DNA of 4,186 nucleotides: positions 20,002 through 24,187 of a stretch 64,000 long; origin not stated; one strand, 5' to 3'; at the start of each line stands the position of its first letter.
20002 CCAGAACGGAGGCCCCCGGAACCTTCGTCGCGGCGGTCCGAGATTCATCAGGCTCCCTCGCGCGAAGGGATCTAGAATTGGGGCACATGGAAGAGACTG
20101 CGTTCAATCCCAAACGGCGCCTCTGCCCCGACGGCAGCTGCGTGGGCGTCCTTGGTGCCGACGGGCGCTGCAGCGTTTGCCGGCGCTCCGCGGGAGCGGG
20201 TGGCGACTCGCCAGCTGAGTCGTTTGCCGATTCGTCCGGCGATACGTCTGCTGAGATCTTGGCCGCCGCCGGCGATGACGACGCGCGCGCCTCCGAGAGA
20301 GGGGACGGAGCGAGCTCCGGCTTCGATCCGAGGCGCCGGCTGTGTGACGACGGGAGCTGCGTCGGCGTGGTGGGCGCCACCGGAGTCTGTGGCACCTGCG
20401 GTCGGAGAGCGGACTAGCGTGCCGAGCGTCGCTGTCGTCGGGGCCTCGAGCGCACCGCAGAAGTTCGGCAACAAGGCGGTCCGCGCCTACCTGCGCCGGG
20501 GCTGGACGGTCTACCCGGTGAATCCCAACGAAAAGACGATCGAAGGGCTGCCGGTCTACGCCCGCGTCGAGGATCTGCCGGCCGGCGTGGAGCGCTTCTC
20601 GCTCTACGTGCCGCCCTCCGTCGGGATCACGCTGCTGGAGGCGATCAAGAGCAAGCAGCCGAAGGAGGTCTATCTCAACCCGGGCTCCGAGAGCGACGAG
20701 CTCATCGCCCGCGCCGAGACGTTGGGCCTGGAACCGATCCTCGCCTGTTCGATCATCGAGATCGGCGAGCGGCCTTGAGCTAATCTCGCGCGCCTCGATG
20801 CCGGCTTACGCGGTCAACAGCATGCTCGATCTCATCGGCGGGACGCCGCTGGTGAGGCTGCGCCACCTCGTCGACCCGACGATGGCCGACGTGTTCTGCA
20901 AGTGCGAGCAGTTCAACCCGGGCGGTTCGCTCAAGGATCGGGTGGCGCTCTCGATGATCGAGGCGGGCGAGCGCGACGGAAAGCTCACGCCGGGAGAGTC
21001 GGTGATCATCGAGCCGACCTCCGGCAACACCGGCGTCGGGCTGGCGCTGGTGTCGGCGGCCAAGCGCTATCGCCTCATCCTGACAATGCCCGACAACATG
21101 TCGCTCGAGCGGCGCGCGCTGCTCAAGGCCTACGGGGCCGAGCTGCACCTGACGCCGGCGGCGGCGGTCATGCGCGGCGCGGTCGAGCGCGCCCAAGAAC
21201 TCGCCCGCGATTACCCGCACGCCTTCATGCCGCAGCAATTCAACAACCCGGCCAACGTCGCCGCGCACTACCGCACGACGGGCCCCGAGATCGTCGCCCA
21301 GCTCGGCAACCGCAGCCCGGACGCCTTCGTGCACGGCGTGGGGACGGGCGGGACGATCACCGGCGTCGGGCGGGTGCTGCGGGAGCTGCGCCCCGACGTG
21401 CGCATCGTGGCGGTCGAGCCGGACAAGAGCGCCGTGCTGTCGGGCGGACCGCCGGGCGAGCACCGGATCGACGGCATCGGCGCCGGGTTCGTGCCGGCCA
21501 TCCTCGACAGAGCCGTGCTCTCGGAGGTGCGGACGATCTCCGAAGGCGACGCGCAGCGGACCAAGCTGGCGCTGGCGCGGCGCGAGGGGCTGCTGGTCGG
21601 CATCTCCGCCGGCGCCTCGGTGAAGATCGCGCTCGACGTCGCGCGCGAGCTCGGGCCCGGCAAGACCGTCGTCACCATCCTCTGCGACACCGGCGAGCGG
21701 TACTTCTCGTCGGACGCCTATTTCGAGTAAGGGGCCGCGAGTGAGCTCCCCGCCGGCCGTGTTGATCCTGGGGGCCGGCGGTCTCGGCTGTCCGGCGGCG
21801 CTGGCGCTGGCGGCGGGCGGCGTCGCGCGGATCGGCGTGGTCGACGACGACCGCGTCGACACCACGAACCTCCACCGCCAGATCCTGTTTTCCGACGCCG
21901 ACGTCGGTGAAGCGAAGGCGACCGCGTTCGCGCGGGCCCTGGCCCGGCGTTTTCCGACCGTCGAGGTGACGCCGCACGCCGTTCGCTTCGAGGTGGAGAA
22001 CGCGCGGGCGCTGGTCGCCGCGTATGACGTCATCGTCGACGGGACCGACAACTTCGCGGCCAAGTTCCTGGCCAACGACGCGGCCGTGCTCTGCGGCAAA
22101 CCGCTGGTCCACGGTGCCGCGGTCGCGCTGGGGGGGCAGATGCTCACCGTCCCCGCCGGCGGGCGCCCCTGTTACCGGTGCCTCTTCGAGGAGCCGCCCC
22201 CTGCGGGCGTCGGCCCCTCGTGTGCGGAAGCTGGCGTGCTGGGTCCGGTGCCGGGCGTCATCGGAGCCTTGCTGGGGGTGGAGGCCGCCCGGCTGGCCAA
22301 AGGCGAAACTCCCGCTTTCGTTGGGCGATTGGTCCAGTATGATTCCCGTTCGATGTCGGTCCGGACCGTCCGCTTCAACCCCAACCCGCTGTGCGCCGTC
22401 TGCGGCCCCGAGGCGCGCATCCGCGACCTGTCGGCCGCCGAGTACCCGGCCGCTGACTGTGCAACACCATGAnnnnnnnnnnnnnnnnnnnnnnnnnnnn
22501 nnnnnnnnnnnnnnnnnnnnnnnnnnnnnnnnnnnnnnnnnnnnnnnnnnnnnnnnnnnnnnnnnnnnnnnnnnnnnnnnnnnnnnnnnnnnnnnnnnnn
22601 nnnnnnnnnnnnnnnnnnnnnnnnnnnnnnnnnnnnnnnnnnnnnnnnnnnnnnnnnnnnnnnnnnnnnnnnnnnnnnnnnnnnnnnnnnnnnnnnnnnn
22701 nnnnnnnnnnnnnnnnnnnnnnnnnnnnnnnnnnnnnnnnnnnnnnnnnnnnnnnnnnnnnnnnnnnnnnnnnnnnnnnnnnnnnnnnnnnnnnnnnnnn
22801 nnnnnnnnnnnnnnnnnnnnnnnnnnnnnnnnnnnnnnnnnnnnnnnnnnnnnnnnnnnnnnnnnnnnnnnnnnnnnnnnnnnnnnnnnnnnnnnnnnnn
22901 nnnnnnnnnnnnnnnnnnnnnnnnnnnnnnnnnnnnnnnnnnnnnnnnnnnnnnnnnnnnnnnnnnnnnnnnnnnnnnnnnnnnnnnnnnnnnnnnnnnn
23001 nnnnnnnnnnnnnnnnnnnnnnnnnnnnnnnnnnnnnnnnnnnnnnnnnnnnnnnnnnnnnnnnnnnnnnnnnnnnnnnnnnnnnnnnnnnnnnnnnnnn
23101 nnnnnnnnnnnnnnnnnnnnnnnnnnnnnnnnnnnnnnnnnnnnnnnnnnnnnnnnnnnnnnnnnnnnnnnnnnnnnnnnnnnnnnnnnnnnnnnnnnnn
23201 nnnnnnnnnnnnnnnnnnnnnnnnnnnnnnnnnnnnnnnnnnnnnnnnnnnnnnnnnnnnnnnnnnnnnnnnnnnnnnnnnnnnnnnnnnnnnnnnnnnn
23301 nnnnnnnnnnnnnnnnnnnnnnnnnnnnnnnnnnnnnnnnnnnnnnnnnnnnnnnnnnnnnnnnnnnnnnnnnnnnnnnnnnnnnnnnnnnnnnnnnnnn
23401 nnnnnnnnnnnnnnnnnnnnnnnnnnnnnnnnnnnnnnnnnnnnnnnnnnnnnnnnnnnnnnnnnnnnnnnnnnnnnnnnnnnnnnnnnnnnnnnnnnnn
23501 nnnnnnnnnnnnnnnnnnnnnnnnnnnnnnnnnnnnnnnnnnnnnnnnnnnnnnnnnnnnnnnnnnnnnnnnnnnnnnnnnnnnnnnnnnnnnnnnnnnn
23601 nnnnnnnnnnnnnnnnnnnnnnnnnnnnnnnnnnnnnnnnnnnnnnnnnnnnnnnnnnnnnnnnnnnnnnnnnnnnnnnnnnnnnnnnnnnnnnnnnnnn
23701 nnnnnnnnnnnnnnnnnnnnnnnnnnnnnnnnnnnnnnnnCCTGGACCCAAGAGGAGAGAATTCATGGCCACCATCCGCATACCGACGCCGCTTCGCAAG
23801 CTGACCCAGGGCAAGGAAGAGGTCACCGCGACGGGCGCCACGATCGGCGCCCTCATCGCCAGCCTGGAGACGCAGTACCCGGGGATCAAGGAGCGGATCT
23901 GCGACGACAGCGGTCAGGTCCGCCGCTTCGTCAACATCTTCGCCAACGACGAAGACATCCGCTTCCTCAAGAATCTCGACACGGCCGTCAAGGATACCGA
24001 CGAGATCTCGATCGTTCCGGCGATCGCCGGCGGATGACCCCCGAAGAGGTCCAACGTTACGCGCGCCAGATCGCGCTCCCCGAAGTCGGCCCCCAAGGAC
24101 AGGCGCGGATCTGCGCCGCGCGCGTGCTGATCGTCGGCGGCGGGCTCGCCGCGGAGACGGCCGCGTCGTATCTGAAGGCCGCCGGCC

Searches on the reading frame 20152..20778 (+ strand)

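Call 3: search_protein_families(library=pfam, proteins=[window:20152-20778:+], max_evalue=0.01)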
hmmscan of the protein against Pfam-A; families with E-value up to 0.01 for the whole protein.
window:20152-20778:+ (208 aa): 2 families
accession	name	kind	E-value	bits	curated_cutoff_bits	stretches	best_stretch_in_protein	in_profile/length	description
PF13380.12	CoA_binding_2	-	7.7e-26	91.3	22.8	1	92-203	2-114/116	CoA binding domain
PF02629.25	CoA_binding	-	8.3e-05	23.7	22.3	1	92-155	5-73/97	CoA binding domain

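Call 4: search_protein_families(library=ncbifam, proteins=[window:20152-20778:+], max_evalue=0.01)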
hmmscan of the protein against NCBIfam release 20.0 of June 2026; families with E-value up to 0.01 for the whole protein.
window:20152-20778:+ (208 aa): 4 families
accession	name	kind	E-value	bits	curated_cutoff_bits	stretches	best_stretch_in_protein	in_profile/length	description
TIGR02717.1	AcCoA-syn-alpha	equivalog_domain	2.9e-12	46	567.15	1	92-169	9-88/447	acetate--CoA ligase alpha subunit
NF045494.1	AcCoALig_Archglob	equivalog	1.1e-08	34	1200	1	91-169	225-305/665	acetate--CoA ligase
NF045492.1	HydPropCoALig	equivalog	2.7e-06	26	1300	1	91-167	255-333/700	3-hydroxypropionate--CoA ligase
NF045493.1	HydDutCoALig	equivalog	0.0037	15.9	1300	1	91-173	10-93/698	4-hydroxybutyrate--CoA ligase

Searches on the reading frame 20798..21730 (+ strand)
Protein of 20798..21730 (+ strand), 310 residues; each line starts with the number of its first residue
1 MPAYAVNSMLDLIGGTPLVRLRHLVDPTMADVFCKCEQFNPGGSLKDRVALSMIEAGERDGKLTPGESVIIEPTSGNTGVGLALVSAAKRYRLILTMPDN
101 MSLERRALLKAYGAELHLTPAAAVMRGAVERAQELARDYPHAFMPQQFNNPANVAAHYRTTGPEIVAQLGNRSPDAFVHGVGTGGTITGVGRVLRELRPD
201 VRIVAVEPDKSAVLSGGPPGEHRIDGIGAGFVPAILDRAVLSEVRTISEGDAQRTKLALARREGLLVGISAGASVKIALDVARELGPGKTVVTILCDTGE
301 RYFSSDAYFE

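Call 3: search_protein_families(library=pfam, proteins=[window:20798-21730:+], max_evalue=0.01)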
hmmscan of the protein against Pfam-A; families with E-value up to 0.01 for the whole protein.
window:20798-21730:+ (310 aa): 1 family
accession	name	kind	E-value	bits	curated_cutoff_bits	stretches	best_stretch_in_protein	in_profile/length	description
PF00291.31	PALP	-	2e-77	260.9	35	1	11-297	3-295/295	Pyridoxal-phosphate dependent enzyme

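Call 4: search_protein_families(library=ncbifam, proteins=[window:20798-21730:+], max_evalue=0.01)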
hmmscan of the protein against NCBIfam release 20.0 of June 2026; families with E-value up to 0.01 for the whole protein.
window:20798-21730:+ (310 aa): 36 families (the best 25 are shown)
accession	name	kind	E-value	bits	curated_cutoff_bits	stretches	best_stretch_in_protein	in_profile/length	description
TIGR01139.1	cysK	equivalog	2.6e-119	397.9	350.95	1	11-306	3-296/298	cysteine synthase A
TIGR01136.1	cysKM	subfamily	4.4e-116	387.4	344.15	1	10-308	2-299/299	cysteine synthase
NF007989.0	PRK10717.1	equivalog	6.9e-93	311.3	387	1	7-305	6-315/334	cysteine synthase A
TIGR01137.1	cysta_beta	equivalog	1.8e-88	297.2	510.25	1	7-304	3-307/457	cystathionine beta-synthase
TIGR01138.1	cysM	equivalog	3e-83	279.7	394.2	1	9-307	2-289/290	cysteine synthase B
NF008735.0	PRK11761.1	equivalog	2.3e-80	270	413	1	6-308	3-294/296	cysteine synthase CysM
TIGR03945.1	PLP_SbnA_fam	equivalog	8.8e-70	235.2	349.95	1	10-304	2-296/304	2,3-diaminopropionate biosynthesis protein SbnA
NF053679.1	CysteaSynCapA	equivalog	6.9e-57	192.7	600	1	5-304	6-316/329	cysteate synthase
NF005292.0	PRK06815.1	equivalog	4.4e-24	85.1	371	1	9-214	15-210/320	threonine/serine dehydratase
NF052478.1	CystDsulMYC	equivalog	5.1e-23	81.9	600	1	29-309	36-325/354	L-cysteine desulfhydrase Cds1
NF006390.0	PRK08639.1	equivalog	3.1e-18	66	421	1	5-295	15-310/418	threonine ammonia-lyase IlvA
TIGR01124.1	ilvA_2Cterm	equivalog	2.4e-17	62.7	411.3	1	14-215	16-208/499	threonine ammonia-lyase, biosynthetic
NF006094.0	PRK08246.1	subfamily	2.2e-16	60.1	331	1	11-215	19-207/310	serine/threonine dehydratase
TIGR02079.1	THD1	equivalog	4.5e-16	58.6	440.55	1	6-296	7-303/410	threonine ammonia-lyase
TIGR01127.1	ilvA_1Cterm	equivalog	4.7e-16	58.7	378.75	1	16-212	1-187/380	threonine ammonia-lyase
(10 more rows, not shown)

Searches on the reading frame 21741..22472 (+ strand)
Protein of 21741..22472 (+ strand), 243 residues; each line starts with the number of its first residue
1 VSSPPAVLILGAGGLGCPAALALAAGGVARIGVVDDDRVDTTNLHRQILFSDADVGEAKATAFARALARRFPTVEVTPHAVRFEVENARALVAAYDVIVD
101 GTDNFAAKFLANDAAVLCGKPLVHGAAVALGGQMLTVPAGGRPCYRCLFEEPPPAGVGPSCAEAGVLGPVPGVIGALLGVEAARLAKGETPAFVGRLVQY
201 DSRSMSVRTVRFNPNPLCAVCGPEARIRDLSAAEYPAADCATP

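Call 3: search_protein_families(library=pfam, proteins=[window:21741-22472:+], max_evalue=0.01)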
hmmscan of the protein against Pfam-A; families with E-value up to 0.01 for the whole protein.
window:21741-22472:+ (243 aa): 1 family
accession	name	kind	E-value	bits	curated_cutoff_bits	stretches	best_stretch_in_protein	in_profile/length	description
PF00899.27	ThiF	-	9.4e-65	218.5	28.1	1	7-219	23-237/238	ThiF family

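Call 4: search_protein_families(library=ncbifam, proteins=[window:21741-22472:+], max_evalue=0.01)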
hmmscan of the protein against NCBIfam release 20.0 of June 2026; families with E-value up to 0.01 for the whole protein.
window:21741-22472:+ (243 aa): 24 families
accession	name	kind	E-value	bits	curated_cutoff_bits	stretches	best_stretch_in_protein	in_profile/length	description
NF006444.0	PRK08762.1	equivalog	8.1e-74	248.6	449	1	7-230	150-376/387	molybdopterin-synthase adenylyltransferase MoeB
NF047750.1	SAMPActivE1UbaA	equivalog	6.3e-68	229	450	1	6-237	34-263/270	SAMP-activating enzyme E1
NF005902.0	PRK07878.1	equivalog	2.5e-62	211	647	1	7-218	45-260/392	adenylyltransferase/sulfurtransferase MoeZ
NF005646.0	PRK07411.1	equivalog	1.1e-58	199.3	633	1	6-220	40-254/390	molybdopterin-synthase adenylyltransferase MoeB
NF004281.0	PRK05690.1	subfamily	1.4e-58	198.1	266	1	7-222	35-249/250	molybdopterin-synthase adenylyltransferase MoeB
TIGR02356.1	adenyl_thiF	equivalog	2.2e-55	187.2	275.25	1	6-183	23-200/203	thiazole biosynthesis adenylyltransferase ThiF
NF004111.0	PRK05600.1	equivalog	2e-53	181.9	437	1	6-218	43-258/371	ThiF family adenylyltransferase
TIGR02355.1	moeB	equivalog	5.2e-44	150.4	376.55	1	6-221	26-240/240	molybdopterin-synthase adenylyltransferase MoeB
NF009123.0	PRK12475.1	subfamily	1.7e-33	116.3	510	1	6-226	26-248/338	MoeB/ThiF family adenylyltransferase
NF006204.0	PRK08328.1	equivalog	7.3e-27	94.4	339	1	7-200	30-219/231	hypothetical protein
NF006395.0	PRK08644.1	equivalog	9.7e-23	80.9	159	1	6-129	32-156/215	sulfur carrier protein ThiS adenylyltransferase ThiF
TIGR02354.1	thiF_fam2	equivalog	2e-16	60.5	152.2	1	6-113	23-129/200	thiamine biosynthesis protein ThiF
NF058523.1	6A-MBL_cap2_3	equivalog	8e-13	47.8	320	1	4-102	298-399/665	anti-phage 6A-MBL system cap2_3 protein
TIGR01408.1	Ube1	subfamily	1.2e-10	39.8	750.05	1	7-127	422-551/1008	ubiquitin-activating enzyme E1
NF006077.0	PRK08223.1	equivalog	2.2e-10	40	266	1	7-108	31-132/296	hypothetical protein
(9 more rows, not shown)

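Call 22: search_solved_structures(query=window:21741-22472:+, max_evalue=1e-10, show_alignments=1)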
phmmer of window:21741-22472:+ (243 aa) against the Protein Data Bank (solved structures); distinct sequences matched with E-value up to 1e-10: 36.
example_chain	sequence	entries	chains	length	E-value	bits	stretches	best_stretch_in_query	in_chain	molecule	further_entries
6yub_B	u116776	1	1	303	9.5e-42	146.2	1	6-186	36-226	Adenylyltransferase and sulfurtransferase uba4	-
6yub_A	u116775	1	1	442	2.6e-41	144.8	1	6-186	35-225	Adenylyltransferase and sulfurtransferase uba4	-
1jw9_B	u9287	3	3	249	5.1e-41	143.9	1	6-222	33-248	MOLYBDOPTERIN BIOSYNTHESIS MOEB PROTEIN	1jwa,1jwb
6yuc_D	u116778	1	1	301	3.9e-40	141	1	6-186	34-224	Adenylyltransferase and sulfurtransferase uba4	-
6z6s_DDD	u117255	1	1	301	3.9e-40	141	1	6-186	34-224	Adenylyltransferase and sulfurtransferase uba4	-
1zud_1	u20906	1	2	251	3.4e-39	137.9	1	6-223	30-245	Adenylyltransferase thiF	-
1zfn_A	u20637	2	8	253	3.5e-39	137.8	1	6-223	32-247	Adenylyltransferase thiF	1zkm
1tt5_B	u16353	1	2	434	1e-16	64.3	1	6-164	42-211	ubiquitin-activating enzyme E1C isoform 1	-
1yov_B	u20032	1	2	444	1.1e-16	64.2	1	6-164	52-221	Ubiquitin-activating enzyme E1C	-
3gzn_B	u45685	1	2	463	1.2e-16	64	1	7-164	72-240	NEDD8-activating enzyme E1 catalytic subunit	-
2nvu_B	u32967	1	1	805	3.9e-16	62.4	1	7-164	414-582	Maltose binding protein/NEDD8-activating enzyme E1 catalytic subunit chimera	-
3dbh_B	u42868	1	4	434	5.1e-16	62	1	6-155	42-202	NEDD8-activating enzyme E1 catalytic subunit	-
3dbr_B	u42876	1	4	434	6.4e-16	61.7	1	6-155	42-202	NEDD8-activating enzyme E1 catalytic subunit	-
1r4m_B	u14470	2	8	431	6.5e-16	61.7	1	6-155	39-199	ubiquitin-activating enzyme E1C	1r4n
3dbl_B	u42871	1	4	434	6.6e-16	61.6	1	6-155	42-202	NEDD8-activating enzyme E1 catalytic subunit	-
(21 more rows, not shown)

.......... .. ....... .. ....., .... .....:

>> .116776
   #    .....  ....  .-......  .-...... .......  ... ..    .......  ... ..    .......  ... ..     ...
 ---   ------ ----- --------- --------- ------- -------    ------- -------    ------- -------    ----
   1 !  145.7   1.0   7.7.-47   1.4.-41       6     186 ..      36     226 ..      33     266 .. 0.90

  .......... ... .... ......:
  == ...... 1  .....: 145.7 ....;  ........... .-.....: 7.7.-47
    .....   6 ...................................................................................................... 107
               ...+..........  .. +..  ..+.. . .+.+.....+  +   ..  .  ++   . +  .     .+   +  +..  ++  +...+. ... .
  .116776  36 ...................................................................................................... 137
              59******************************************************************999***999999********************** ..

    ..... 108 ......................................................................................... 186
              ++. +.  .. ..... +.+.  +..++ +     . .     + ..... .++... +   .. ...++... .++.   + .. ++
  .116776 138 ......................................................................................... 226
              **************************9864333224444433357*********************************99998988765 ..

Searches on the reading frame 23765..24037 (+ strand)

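Call 3: search_protein_families(library=pfam, proteins=[window:23765-24037:+], max_evalue=0.01)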
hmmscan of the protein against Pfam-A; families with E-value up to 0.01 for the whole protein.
window:23765-24037:+ (90 aa): 2 families
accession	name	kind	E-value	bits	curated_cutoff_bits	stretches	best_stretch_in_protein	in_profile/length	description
PF02597.26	ThiS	-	1e-17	64.9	22.5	1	4-90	1-76/76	ThiS family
PF09138.17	Urm1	-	0.0025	18.6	21.8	1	22-90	28-96/96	Urm1 (Ubiquitin related modifier)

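Call 4: search_protein_families(library=ncbifam, proteins=[window:23765-24037:+], max_evalue=0.01)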
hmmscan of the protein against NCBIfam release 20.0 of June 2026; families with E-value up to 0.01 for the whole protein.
window:23765-24037:+ (90 aa): 4 families
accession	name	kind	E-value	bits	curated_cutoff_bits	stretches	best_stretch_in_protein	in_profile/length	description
NF041918.1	SAMP1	equivalog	4.1e-17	62.5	60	1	9-90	8-91/91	ubiquitin-like small modifier protein 1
TIGR01687.1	moaD_arch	subfamily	2.5e-13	50.3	49.5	1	11-90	10-88/88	MoaD family protein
NF053661.1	Urm1_like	equivalog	1.4e-05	25.2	70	1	8-90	6-79/79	Urm1-like protein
TIGR01682.1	moaD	equivalog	0.0049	17.7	66.15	1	16-90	18-80/80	molybdopterin converting factor subunit 1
